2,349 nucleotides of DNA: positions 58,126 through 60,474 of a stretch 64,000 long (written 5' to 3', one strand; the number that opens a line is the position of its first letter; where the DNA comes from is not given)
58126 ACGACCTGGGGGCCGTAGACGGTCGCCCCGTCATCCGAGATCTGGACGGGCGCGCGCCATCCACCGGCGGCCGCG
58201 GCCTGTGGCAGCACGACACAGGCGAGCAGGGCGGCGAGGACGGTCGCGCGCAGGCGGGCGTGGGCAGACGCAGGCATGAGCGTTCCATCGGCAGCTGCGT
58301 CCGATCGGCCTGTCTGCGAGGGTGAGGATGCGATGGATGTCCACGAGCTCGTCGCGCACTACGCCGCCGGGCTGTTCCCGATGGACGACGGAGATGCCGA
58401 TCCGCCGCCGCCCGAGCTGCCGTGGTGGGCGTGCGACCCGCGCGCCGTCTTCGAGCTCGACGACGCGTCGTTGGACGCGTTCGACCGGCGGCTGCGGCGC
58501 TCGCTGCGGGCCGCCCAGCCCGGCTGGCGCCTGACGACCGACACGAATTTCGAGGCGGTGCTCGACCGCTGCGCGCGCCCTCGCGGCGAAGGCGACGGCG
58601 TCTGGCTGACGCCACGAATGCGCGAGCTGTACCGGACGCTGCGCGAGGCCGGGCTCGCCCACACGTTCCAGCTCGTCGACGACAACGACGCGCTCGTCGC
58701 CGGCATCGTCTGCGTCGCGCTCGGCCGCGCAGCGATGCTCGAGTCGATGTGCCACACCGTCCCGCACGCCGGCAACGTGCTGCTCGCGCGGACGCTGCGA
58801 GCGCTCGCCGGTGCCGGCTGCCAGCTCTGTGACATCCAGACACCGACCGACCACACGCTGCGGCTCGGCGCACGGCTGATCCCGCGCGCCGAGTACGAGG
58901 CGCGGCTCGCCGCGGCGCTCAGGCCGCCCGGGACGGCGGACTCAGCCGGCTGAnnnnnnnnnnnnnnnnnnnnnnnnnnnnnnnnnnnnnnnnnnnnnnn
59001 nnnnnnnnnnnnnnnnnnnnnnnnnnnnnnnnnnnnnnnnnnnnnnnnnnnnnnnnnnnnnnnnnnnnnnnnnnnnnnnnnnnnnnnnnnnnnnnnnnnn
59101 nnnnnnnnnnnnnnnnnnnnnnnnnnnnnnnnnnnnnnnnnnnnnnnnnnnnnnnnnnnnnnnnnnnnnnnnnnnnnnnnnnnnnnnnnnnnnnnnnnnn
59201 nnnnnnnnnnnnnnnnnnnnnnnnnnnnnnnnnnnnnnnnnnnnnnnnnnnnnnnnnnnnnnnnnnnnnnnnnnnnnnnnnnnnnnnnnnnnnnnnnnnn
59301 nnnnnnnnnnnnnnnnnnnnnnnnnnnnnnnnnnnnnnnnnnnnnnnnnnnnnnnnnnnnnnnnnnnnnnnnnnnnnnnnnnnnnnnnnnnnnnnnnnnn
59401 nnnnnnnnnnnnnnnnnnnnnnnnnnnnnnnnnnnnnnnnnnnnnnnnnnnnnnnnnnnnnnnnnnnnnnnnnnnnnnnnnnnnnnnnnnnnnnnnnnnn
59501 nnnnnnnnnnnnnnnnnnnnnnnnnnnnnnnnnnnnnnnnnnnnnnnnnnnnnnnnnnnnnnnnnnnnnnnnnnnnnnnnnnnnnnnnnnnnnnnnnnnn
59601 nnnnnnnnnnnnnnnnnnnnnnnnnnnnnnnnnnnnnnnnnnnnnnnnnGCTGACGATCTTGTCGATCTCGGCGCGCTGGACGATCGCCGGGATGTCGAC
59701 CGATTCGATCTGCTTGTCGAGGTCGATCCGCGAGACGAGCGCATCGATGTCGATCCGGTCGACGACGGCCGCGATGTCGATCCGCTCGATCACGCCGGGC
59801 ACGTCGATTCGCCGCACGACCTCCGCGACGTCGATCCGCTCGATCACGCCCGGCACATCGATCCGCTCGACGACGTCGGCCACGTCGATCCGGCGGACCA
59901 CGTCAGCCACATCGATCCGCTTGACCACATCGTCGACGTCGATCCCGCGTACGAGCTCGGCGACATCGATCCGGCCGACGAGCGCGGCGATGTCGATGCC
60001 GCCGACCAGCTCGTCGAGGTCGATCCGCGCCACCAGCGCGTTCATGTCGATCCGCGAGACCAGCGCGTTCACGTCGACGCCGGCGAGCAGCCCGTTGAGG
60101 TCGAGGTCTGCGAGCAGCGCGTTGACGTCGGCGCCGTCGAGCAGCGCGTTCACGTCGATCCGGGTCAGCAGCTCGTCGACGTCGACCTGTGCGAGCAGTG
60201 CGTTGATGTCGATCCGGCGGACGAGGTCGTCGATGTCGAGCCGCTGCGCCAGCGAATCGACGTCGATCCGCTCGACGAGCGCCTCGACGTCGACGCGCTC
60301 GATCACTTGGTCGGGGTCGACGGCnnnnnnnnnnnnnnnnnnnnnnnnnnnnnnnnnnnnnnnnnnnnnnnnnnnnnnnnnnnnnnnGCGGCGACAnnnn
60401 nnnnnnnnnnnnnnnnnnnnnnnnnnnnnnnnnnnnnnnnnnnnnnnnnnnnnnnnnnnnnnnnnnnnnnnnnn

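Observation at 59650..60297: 24 perfectly phased nonapeptide repeats (R-I-D-V-x-x-L/V-V-x) at the N-terminus of an RDD membrane protein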

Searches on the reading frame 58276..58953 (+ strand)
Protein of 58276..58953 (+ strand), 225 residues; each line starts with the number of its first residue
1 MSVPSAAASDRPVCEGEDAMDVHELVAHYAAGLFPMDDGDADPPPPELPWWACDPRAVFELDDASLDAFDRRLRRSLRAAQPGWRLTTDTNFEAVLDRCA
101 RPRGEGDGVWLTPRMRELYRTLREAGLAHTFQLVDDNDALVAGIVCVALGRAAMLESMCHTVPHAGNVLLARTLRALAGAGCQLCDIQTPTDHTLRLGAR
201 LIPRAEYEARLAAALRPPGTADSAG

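Call 13: search_protein_families(library=pfam, proteins=[window:58276-58953:+])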
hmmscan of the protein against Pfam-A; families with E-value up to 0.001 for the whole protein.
window:58276-58953:+ (225 aa): 2 families
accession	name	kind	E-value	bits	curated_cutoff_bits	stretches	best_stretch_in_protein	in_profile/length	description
PF03588.20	Leu_Phe_trans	-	9.1e-37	126.6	22.7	1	23-203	2-171/171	Leucyl/phenylalanyl-tRNA protein transferase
PF13480.13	Acetyltransf_6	-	0.00045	20.8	22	0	71-187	8-134/143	Acetyltransferase (GNAT) domain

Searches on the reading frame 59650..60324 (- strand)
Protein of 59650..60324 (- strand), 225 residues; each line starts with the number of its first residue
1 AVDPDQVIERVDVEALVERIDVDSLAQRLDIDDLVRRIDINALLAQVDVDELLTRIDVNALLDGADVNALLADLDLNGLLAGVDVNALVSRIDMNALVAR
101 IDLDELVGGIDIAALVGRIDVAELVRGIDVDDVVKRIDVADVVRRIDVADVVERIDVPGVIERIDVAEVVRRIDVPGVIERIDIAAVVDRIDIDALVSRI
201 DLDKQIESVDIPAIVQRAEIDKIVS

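Call 36: search_protein_representatives(protein=window:59650-60324:-)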
Query: 225 residues. Proteins with E-value up to 0.001 (for the whole library): 1143; up to 1e-10: 341; up to 1e-30: 6. The best 150 are listed.
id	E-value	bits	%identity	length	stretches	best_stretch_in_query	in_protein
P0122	1.5e-49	184.9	34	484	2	10-217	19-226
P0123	1.4e-45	171.9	45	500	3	2-111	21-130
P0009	8.2e-45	169.4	48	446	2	1-120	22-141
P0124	1.0e-36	143.0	21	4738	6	3-222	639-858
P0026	3.2e-34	134.9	46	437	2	5-135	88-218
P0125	4.0e-31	124.8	42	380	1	22-199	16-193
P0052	4.3e-30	121.4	40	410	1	1-193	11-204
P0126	9.2e-30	120.3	43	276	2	7-165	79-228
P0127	1.6e-29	119.5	34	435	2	15-218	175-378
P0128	3.7e-29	118.3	40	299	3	21-135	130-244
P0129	5.5e-29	117.8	41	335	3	106-224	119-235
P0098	9.6e-29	117.0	43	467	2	2-147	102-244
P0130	1.0e-28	116.9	45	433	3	2-111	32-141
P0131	4.9e-28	114.7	49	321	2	15-109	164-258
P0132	6.3e-28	114.3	47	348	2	2-104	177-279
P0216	7.4e-18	81.4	37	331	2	2-151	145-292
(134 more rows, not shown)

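Call 40: search_protein_families(library=pfam, alignment_id=A2, max_evalue=0.001)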
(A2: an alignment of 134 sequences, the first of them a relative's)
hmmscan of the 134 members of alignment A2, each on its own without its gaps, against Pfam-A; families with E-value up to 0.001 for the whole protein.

A. member 1, P0122 (484 aa): 1 family
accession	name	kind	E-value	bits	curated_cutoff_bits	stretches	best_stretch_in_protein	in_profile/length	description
PF06271.18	RDD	-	4.3e-20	72.8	24.1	1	322-452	1-137/137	RDD family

B. families by the number of members that match (of 134 scanned): 4 families
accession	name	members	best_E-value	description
PF06271.18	RDD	41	6e-23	RDD family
PF12277.13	DUF3618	2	1.1e-05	Protein of unknown function (DUF3618)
PF00588.24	SpoU_methylase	1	1.1e-16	SpoU rRNA Methylase family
PF22525.1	H2TH_5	1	0.00016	S13-like H2TH domain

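Call 41: find_homologous_proteins(query=window:59650-60324:-, max_evalue=0.00001)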
Query window:59650-60324:- (225 aa): 404 proteins with E <= 0.00001 among 8000 candidates; the best 120 are listed.
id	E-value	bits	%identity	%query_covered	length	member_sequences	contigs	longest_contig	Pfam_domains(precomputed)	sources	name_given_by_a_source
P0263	4.9e-37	146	41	68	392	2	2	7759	PF06271.19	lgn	-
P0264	6.5e-37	145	37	57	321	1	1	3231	-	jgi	jgi:hypothetical protein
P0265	1.5e-35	141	41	64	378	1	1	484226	PF06271.19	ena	-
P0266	4.5e-35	139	40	89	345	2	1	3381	-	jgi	jgi:hypothetical protein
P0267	4.8e-35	139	36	57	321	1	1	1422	-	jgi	jgi:hypothetical protein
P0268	5.7e-35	139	36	61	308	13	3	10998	-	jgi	jgi:hypothetical protein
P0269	7.4e-35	139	36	57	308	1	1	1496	-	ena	-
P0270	1.1e-34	138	36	57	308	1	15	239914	-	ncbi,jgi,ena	jgi:hypothetical protein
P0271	1.3e-34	138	36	57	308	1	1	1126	-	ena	-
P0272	5.1e-34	136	32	58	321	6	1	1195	-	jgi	jgi:hypothetical protein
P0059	2.0e-33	134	48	66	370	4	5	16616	PF06271.19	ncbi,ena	-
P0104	2.1e-33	134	48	76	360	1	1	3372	-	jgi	jgi:hypothetical protein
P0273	3.6e-33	133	38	82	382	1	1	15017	-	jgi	jgi:hypothetical protein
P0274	4.1e-33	133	45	54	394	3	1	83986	PF06271.19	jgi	jgi:uncharacterized RDD family membrane protein YckC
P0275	1.2e-32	131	36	57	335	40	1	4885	-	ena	-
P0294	1.1e-23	102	46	67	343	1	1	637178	-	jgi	jgi:hypothetical protein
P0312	3.5e-21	94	49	59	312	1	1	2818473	-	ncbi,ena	-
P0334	1.5e-18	85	41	52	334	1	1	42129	-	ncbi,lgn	ncbi:MAG: hypothetical protein ACOYOP_04775 [Microthrixaceae bacterium]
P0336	1.9e-18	85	47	40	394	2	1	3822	PF06271.19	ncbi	ncbi:MAG: RDD family protein [Acidobacteriota bacterium]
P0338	2.7e-18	85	47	55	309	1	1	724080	-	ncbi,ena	-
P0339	2.9e-18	84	34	86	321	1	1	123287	-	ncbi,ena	-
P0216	2.3e-17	81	35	74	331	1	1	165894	-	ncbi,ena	-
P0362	1.7e-16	79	48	50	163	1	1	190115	-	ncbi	-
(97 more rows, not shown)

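Call 42: find_encoding_contigs(protein=P0270, flank=4000, max_places=1)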
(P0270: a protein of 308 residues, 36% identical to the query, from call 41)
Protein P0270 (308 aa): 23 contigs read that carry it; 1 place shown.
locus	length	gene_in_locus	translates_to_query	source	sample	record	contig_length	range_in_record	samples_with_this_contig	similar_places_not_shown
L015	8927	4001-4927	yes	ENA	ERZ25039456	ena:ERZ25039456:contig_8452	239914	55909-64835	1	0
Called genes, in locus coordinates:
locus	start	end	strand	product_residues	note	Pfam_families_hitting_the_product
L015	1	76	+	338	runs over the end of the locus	PF08240:ADH_N, PF16912:Glu_dehyd_C (weak), PF00107:ADH_zinc_N, PF13602:ADH_zinc_N_2 (weak)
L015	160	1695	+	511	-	PF01935:DUF87, PF13401:AAA_22 (faint)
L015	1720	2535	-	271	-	PF11716:MDMPI_N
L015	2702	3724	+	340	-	PF00999:Na_H_Exchanger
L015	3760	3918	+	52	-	-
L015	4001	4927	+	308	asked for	-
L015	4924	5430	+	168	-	PF06271:RDD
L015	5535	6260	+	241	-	PF06197:DUF998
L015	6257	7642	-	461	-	PF03007:WS_DGAT_cat, PF06974:WS_DGAT_C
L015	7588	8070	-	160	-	-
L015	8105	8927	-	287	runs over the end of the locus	PF00753:Lactamase_B (weak), PF13483:Lactamase_B_3, PF12706:Lactamase_B_2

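Call 43: find_encoding_contigs(protein=P0312, flank=4000, max_places=1)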
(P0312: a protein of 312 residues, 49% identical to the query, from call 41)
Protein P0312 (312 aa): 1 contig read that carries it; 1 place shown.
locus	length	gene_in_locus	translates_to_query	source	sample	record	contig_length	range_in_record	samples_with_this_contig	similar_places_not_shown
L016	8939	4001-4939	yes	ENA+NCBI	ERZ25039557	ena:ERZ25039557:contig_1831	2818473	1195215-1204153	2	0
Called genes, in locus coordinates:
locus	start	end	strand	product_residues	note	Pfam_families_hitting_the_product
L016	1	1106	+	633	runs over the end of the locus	PF06965:Na_H_antiport_1, PF13462:Thioredoxin_4, PF01323:DSBA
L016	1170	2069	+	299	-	PF00561:Abhydrolase_1, PF12146:Hydrolase_4, PF12697:Abhydrolase_6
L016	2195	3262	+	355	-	PF21320:WHD_Rv2258c, PF00891:Methyltransf_2 (weak), PF13489:Methyltransf_23, PF05175:MTS (weak), PF13847:Methyltransf_31, PF08241:Methyltransf_11, PF08242:Methyltransf_12, PF13649:Methyltransf_25, +3 more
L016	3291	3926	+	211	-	PF27271:AF_1327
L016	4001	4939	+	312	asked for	-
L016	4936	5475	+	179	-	PF06271:RDD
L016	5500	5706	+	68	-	-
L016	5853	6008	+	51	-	-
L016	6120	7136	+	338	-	PF09339:HTH_IclR (faint), PF12802:MarR_2 (faint)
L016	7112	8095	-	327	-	PF00753:Lactamase_B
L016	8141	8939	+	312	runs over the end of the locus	PF00753:Lactamase_B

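Call 44: find_encoding_contigs(protein=P0294, flank=4000, max_places=1)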
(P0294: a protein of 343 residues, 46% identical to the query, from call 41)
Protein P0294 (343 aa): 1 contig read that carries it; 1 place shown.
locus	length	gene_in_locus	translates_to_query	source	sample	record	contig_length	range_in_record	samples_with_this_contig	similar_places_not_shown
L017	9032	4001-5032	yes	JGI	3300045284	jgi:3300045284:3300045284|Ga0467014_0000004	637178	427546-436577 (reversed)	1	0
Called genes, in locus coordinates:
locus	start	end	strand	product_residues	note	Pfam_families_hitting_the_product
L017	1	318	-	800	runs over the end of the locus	PF13298:LigD_N, PF01068:DNA_ligase_A_M, PF04679:DNA_ligase_A_C, PF21686:LigD_Prim-Pol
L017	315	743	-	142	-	-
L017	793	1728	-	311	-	PF02735:Ku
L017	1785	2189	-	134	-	PF01741:MscL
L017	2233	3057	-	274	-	PF01510:Amidase_2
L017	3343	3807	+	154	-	PF07963:N_methyl (weak)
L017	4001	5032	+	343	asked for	-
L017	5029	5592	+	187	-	PF06271:RDD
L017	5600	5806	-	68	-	-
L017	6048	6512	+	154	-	-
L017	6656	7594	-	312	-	PF01522:Polysacc_deac_1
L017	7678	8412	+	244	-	PF02633:Creatininase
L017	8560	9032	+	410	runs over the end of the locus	PF00067:p450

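Call 45: find_encoding_contigs(protein=P0339, flank=4000, max_places=1)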
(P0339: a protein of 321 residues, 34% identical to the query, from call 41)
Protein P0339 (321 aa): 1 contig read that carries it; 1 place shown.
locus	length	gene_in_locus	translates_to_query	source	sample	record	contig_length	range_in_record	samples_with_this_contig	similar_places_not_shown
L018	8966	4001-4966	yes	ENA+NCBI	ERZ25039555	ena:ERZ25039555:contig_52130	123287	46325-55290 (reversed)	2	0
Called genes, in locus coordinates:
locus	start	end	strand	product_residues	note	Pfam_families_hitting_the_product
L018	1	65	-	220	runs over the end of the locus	PF01144:CoA_trans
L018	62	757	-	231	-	PF01144:CoA_trans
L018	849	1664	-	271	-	PF11716:MDMPI_N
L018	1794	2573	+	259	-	PF09339:HTH_IclR, PF01614:IclR_C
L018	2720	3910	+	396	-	PF00999:Na_H_Exchanger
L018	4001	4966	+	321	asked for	-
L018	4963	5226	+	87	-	-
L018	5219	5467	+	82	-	PF06271:RDD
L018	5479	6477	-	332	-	PF00248:Aldo_ket_red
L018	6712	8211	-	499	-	PF00324:AA_permease, PF13520:AA_permease_2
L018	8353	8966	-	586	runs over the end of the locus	PF00933:Glyco_hydro_3, PF01915:Glyco_hydro_3_C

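Call 46: find_encoding_contigs(protein=P0338, flank=4000, max_places=1)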
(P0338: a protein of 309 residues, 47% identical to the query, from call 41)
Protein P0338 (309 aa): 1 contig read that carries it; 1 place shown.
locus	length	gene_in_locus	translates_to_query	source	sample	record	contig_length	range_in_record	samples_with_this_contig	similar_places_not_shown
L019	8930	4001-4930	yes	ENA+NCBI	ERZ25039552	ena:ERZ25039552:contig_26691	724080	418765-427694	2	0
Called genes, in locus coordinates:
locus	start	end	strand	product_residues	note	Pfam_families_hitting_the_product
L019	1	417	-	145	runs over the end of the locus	PF00903:Glyoxalase, PF18029:Glyoxalase_6 (weak)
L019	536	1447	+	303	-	PF00561:Abhydrolase_1, PF12146:Hydrolase_4, PF12697:Abhydrolase_6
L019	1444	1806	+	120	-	-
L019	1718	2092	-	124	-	PF01381:HTH_3 (faint)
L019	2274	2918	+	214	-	PF27271:AF_1327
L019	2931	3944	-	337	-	PF16884:ADH_N_2, PF00107:ADH_zinc_N, PF13602:ADH_zinc_N_2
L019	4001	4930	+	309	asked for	-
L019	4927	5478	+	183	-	PF06271:RDD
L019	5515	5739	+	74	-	-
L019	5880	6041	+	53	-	-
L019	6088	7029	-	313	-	PF00753:Lactamase_B, PF19583:ODP (faint)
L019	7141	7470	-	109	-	PF03992:ABM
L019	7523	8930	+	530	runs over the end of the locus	PF00732:GMC_oxred_N, PF00890:FAD_binding_2 (faint), PF01266:DAO (faint), PF05199:GMC_oxred_C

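Call 47: find_encoding_contigs(protein=P0216, flank=4000, max_places=1)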
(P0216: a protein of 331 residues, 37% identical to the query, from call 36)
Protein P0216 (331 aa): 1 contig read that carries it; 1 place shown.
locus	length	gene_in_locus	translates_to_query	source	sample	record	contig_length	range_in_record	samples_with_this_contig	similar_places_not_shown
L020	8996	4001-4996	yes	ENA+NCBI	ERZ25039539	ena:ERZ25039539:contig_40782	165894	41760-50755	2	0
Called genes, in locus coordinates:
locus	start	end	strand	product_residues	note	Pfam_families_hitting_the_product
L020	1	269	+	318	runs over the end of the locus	-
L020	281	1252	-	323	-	PF00248:Aldo_ket_red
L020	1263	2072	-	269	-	PF00561:Abhydrolase_1, PF12146:Hydrolase_4, PF12697:Abhydrolase_6, PF03096:Ndr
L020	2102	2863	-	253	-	PF23441:SDR (weak), PF00106:adh_short, PF01370:Epimerase (weak), PF08659:KR, PF13561:adh_short_C2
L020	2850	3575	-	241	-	PF00561:Abhydrolase_1 (faint), PF12697:Abhydrolase_6 (faint)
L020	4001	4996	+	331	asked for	-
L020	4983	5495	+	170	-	PF06271:RDD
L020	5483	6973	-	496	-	PF00171:Aldedh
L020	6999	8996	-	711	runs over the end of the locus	PF00496:SBP_bac_5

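Call 48: find_encoding_contigs(protein=P0362, flank=4000, max_places=1)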
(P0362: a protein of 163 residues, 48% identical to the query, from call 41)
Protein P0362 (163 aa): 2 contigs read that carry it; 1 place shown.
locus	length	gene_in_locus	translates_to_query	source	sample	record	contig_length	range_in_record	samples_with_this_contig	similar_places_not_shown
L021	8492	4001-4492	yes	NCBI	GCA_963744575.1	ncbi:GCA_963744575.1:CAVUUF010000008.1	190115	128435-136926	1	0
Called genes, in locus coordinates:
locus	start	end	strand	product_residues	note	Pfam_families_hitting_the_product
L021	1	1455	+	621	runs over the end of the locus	PF19291:TREH_N, PF00723:Glyco_hydro_15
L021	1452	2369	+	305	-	PF04199:Cyclase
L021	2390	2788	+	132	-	PF03733:YccF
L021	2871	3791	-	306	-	PF03781:FGE-sulfatase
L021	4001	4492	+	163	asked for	-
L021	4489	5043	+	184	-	PF06271:RDD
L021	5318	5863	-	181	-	-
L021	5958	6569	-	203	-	PF03729:DUF308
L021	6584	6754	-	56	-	-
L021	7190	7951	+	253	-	PF00230:MIP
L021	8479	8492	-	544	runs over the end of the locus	PF02878:PGM_PMM_I, PF02879:PGM_PMM_II, PF02880:PGM_PMM_III, PF00408:PGM_PMM_IV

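Call 60: predict_structure(alignment_id=A3)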
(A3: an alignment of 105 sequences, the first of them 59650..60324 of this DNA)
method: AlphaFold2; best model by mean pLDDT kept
length: 225 residues; sequences in the alignment: 105
mean_pLDDT: 83.6   pTM: 0.27
mean pLDDT of the five models: 83.6, 82.0, 79.7, 78.7, 76.4
residues with pLDDT >= 90: 4; 70-90: 218; 50-70: 3; < 50: 0
segments of 3 or more residues with pLDDT < 50: none
pLDDT, mean of each block of 10 residues (from residue 1): 84 86 87 86 86 82 79 81 81 79 80 80 82 83 84 85 86 88 88 88 86 82 69
secondary structure, 60 per line:
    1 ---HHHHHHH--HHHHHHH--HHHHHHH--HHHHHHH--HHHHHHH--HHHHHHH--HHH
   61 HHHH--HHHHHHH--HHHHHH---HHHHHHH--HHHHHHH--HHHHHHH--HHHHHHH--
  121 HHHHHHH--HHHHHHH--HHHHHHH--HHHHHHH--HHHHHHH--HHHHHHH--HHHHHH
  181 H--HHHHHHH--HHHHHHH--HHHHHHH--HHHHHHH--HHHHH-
elements in order: H4-10 H13-19 H22-28 H31-37 H40-46 H49-55 H58-64 H67-73 H76-81 H85-91 H94-100 H103-109 H112-118 H121-127 H130-136 H139-145 H148-154 H157-163 H166-172 H175-181 H184-190 H193-199 H202-208 H211-217 H220-224

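Call 62: fold_search(model_id=the predicted structure, library=pdb)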
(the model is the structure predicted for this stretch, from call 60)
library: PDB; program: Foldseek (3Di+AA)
matches with E <= 10: 0; with E <= 0.001: 0
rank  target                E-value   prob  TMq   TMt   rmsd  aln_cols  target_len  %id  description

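Call 69: search_protein_families(library=ncbifam, alignment_id=A3, max_evalue=0.001)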
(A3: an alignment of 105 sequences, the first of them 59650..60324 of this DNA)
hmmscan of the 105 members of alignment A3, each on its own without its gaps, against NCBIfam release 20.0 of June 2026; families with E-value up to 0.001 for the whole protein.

A. member 1, window:59650-60324:- (225 aa): 0 families

B. families by the number of members that match (of 105 scanned): 8 families
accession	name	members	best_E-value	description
NF001398.0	PRK00281.3-5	2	0.00016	undecaprenyl-diphosphate phosphatase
TIGR01350.1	lipoamide_DH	1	9.4e-07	dihydrolipoyl dehydrogenase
NF003585.0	PRK05249.1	1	1.6e-06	Si-specific NAD(P)(+) transhydrogenase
NF004992.0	PRK06370.1-4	1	1.8e-05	FAD-containing oxidoreductase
NF004991.0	PRK06370.1-3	1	3.4e-05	FAD-containing oxidoreductase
NF004776.0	PRK06116.1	1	0.00036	glutathione-disulfide reductase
TIGR02032.1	GG-red-SF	1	0.00052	geranylgeranyl reductase family protein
TIGR00382.1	clpX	1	0.0007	ATP-dependent protease ATP-binding subunit ClpX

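Call 72: list_cluster_members(proteins=[P0004, P0057, P0075, P0312, P0270, P0336, P0334])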
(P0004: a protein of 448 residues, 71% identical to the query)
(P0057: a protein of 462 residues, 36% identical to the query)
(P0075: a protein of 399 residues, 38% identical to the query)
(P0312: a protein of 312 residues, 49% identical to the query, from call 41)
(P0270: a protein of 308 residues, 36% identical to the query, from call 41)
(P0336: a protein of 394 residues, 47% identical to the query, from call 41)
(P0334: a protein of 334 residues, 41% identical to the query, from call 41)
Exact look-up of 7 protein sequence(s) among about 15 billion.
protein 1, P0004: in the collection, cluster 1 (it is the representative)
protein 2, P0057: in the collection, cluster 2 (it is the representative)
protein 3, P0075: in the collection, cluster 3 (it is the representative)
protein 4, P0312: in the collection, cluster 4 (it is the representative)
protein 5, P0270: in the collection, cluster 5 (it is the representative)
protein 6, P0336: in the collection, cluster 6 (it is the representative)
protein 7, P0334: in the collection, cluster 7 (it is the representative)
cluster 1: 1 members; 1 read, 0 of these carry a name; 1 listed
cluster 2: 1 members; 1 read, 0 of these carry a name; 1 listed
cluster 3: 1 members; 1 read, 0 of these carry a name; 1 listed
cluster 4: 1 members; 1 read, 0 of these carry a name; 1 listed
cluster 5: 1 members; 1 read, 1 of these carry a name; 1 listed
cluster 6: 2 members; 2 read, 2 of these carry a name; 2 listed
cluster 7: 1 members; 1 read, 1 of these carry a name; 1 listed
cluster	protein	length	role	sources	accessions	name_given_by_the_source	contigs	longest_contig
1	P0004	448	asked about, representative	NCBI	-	-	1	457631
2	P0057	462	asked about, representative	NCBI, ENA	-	-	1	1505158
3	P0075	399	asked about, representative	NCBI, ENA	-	-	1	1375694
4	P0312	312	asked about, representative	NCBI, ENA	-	-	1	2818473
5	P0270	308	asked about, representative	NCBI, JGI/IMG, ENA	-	hypothetical protein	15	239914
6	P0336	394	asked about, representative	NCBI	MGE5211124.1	MAG: RDD family protein [Acidobacteriota bacterium]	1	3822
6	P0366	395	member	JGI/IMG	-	uncharacterized RDD family membrane protein YckC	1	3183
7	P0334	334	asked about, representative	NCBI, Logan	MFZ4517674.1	MAG: hypothetical protein ACOYOP_04775 [Microthrixaceae bacterium]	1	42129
